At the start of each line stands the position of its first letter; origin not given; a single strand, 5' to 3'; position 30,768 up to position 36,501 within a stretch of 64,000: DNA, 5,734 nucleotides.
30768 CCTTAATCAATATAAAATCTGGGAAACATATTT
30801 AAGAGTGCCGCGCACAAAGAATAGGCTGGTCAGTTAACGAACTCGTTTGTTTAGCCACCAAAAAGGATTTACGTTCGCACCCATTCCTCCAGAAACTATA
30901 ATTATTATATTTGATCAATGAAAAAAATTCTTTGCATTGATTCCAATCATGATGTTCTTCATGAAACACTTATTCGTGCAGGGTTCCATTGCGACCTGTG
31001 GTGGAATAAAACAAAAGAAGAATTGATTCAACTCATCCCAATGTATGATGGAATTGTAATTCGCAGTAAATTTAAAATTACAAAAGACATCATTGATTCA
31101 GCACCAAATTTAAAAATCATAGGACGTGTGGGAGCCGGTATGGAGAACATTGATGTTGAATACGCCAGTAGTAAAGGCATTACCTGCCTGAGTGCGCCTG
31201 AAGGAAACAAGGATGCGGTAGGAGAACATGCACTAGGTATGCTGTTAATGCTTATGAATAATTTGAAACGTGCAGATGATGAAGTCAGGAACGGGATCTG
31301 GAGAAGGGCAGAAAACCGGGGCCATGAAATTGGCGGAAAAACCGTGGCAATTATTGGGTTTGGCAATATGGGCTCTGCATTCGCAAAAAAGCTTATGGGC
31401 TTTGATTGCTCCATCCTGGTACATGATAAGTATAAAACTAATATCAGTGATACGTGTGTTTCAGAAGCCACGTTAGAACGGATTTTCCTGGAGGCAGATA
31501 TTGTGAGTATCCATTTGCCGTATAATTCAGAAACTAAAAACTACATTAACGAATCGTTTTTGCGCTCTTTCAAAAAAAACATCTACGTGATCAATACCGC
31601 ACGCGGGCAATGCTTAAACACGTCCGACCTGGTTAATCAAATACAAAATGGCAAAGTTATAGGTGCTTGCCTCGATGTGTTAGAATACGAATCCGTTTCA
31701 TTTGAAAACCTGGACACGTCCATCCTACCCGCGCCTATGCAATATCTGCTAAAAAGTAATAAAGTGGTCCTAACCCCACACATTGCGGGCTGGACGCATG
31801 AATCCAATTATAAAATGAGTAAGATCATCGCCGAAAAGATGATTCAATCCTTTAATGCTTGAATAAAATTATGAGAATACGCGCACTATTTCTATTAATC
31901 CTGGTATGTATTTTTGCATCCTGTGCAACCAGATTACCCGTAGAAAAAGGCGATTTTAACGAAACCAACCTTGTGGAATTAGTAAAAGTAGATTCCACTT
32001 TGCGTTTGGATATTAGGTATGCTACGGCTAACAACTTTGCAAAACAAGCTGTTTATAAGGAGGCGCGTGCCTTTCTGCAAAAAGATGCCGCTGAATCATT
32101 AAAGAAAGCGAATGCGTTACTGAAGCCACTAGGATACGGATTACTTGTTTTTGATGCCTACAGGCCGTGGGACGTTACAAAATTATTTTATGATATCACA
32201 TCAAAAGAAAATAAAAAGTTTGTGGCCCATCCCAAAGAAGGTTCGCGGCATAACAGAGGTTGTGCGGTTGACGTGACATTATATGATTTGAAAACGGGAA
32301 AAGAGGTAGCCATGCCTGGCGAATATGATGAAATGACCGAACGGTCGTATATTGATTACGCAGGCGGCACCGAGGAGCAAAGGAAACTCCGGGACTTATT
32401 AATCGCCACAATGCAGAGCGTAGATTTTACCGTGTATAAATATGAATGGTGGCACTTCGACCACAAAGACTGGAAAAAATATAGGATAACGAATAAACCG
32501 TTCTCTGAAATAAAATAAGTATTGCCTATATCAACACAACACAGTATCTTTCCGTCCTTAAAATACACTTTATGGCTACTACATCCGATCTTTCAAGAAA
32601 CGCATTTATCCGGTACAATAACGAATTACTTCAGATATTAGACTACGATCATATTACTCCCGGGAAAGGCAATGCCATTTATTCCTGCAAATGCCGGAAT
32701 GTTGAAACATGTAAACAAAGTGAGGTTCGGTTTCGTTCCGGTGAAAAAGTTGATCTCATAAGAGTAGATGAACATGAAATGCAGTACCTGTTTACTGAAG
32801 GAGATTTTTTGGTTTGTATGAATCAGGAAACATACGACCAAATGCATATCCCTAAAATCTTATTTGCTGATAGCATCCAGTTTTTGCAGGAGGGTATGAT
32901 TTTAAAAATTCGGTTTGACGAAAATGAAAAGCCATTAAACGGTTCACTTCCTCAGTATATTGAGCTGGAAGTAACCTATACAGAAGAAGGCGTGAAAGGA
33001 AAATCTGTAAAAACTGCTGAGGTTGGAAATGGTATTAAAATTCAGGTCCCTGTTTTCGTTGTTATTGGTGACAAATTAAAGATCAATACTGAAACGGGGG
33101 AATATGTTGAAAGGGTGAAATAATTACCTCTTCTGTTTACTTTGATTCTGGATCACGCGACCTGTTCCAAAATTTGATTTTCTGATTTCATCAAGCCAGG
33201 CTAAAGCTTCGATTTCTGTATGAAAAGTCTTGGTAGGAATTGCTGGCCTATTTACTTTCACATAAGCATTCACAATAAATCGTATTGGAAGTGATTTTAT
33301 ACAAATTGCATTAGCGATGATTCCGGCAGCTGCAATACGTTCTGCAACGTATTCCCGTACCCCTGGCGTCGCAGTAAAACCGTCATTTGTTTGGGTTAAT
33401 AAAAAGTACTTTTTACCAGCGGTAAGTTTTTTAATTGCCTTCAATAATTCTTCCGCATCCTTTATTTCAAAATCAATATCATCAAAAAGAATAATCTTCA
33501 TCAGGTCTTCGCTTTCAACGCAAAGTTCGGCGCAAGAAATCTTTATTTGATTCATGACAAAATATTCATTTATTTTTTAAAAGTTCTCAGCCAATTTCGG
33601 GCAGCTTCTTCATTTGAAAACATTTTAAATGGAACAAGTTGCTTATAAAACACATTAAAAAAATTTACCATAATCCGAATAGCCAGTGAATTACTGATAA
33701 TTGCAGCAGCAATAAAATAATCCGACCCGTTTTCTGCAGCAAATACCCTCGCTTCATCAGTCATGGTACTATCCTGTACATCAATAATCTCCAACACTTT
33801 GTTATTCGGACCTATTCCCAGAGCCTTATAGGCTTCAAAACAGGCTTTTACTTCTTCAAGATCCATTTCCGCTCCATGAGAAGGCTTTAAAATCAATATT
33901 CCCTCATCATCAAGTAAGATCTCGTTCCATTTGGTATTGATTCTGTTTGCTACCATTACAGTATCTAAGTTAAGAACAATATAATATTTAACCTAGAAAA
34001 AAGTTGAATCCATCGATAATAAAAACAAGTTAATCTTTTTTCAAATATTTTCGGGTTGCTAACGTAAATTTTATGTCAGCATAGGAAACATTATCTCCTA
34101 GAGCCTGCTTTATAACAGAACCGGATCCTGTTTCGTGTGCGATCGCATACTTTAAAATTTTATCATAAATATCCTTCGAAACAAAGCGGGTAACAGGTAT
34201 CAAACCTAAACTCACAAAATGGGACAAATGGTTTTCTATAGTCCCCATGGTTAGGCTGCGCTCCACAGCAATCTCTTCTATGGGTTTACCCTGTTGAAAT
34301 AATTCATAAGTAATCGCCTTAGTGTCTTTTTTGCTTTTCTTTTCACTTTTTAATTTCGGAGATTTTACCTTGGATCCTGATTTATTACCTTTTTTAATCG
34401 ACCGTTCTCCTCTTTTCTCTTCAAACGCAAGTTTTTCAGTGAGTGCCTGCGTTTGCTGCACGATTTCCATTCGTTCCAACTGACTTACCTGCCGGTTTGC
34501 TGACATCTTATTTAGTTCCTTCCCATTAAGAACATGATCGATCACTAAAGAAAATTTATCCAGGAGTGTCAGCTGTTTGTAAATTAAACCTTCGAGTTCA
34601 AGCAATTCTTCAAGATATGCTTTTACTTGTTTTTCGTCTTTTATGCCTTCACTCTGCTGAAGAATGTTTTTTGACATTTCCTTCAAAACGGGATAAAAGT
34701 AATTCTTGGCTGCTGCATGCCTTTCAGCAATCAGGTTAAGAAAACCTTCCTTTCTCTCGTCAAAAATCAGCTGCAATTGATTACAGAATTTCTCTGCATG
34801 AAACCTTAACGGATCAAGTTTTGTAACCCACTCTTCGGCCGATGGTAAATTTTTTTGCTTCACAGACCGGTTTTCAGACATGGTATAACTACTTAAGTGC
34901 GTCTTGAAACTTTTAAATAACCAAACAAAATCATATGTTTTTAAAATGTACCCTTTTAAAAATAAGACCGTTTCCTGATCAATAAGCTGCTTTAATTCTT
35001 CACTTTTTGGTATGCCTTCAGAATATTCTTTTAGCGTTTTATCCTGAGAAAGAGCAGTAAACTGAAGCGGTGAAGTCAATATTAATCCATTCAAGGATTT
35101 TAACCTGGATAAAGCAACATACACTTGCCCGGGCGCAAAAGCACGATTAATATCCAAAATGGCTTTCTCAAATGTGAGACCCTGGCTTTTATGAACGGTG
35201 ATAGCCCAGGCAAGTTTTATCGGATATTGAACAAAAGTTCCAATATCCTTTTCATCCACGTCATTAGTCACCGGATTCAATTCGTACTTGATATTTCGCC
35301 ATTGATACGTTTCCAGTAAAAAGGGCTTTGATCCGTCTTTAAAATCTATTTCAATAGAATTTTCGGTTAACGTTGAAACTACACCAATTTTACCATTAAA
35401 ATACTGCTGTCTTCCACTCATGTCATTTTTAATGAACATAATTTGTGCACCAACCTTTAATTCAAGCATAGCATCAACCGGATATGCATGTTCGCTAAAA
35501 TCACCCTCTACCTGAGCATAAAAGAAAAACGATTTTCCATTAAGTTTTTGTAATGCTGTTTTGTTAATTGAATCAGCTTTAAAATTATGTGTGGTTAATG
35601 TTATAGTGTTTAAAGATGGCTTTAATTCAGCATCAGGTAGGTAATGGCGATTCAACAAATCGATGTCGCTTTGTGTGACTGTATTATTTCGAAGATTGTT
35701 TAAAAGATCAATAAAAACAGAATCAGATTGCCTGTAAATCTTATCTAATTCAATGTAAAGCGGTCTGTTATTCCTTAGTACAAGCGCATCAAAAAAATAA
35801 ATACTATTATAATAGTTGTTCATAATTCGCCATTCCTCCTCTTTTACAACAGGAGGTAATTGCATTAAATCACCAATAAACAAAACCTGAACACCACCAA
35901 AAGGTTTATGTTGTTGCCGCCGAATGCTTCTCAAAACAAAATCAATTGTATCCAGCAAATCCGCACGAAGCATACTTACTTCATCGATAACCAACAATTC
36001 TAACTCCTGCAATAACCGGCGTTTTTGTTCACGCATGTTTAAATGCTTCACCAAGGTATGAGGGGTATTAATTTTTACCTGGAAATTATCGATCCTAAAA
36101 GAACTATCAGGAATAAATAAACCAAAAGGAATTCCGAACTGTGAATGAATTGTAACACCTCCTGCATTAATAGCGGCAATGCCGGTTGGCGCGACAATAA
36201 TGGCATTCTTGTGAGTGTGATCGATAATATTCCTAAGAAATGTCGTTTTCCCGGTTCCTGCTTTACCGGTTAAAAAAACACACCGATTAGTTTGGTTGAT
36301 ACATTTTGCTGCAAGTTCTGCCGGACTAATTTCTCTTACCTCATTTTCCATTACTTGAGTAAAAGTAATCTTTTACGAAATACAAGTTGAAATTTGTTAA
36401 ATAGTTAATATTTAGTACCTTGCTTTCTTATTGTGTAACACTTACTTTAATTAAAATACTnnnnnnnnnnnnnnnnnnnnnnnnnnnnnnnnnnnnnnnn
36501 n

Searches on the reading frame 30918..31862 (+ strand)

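Call 93: search_protein_families(library=pfam, proteins=[window:30918-31862:+], max_evalue=0.0001)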
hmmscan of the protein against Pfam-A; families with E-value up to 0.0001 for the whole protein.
window:30918-31862:+ (314 aa): 4 families
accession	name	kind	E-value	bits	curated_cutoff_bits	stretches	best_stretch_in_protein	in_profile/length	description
PF02826.25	2-Hacid_dh_C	-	1e-47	162.3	25.1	1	106-290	1-178/178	D-isomer specific 2-hydroxyacid dehydrogenase, NAD binding domain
PF00389.36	2-Hacid_dh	-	3.4e-25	88.7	24.6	1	21-311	18-123/134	D-isomer specific 2-hydroxyacid dehydrogenase, catalytic domain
PF03446.21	NAD_binding_2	-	1.1e-06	29.2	21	1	142-244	1-109/161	NAD binding domain of 6-phosphogluconate dehydrogenase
PF07991.19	KARI_N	-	6.6e-05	23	20.6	0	138-210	2-78/165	Acetohydroxy acid isomeroreductase, NADPH-binding domain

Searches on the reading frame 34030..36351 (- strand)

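Call 84: search_protein_families(library=pfam, proteins=[window:34030-36351:-], max_evalue=0.0001)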
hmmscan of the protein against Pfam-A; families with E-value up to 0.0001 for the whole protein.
window:34030-36351:- (773 aa): 8 families
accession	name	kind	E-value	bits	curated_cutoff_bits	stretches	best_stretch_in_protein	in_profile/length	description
PF05970.20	PIF1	-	4.3e-33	115.2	25.9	1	16-228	16-220/223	PIF1-like helicase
PF14493.12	HTH_40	-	1.8e-21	76.6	27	1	677-763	1-88/89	Helix-turn-helix domain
PF13604.12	AAA_30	-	1.7e-14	54.5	27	1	12-236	8-183/191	AAA domain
PF13245.12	AAA_19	-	2.4e-14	54.1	25.1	1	21-169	10-133/134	AAA domain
PF13401.12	AAA_22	-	3.4e-07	31.1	27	1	20-161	3-123/130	AAA domain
PF00270.35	DEAD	-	5.1e-07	30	26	1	16-144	6-146/167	DEAD/DEAH box helicase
PF02689.20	Herpes_Helicase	-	5.2e-07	28.5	27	0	364-433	714-785/808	Helicase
PF01443.25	Viral_helicase1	-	2.9e-05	24.4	21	0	28-54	4-32/228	Viral superfamily 1 RNA helicase core domain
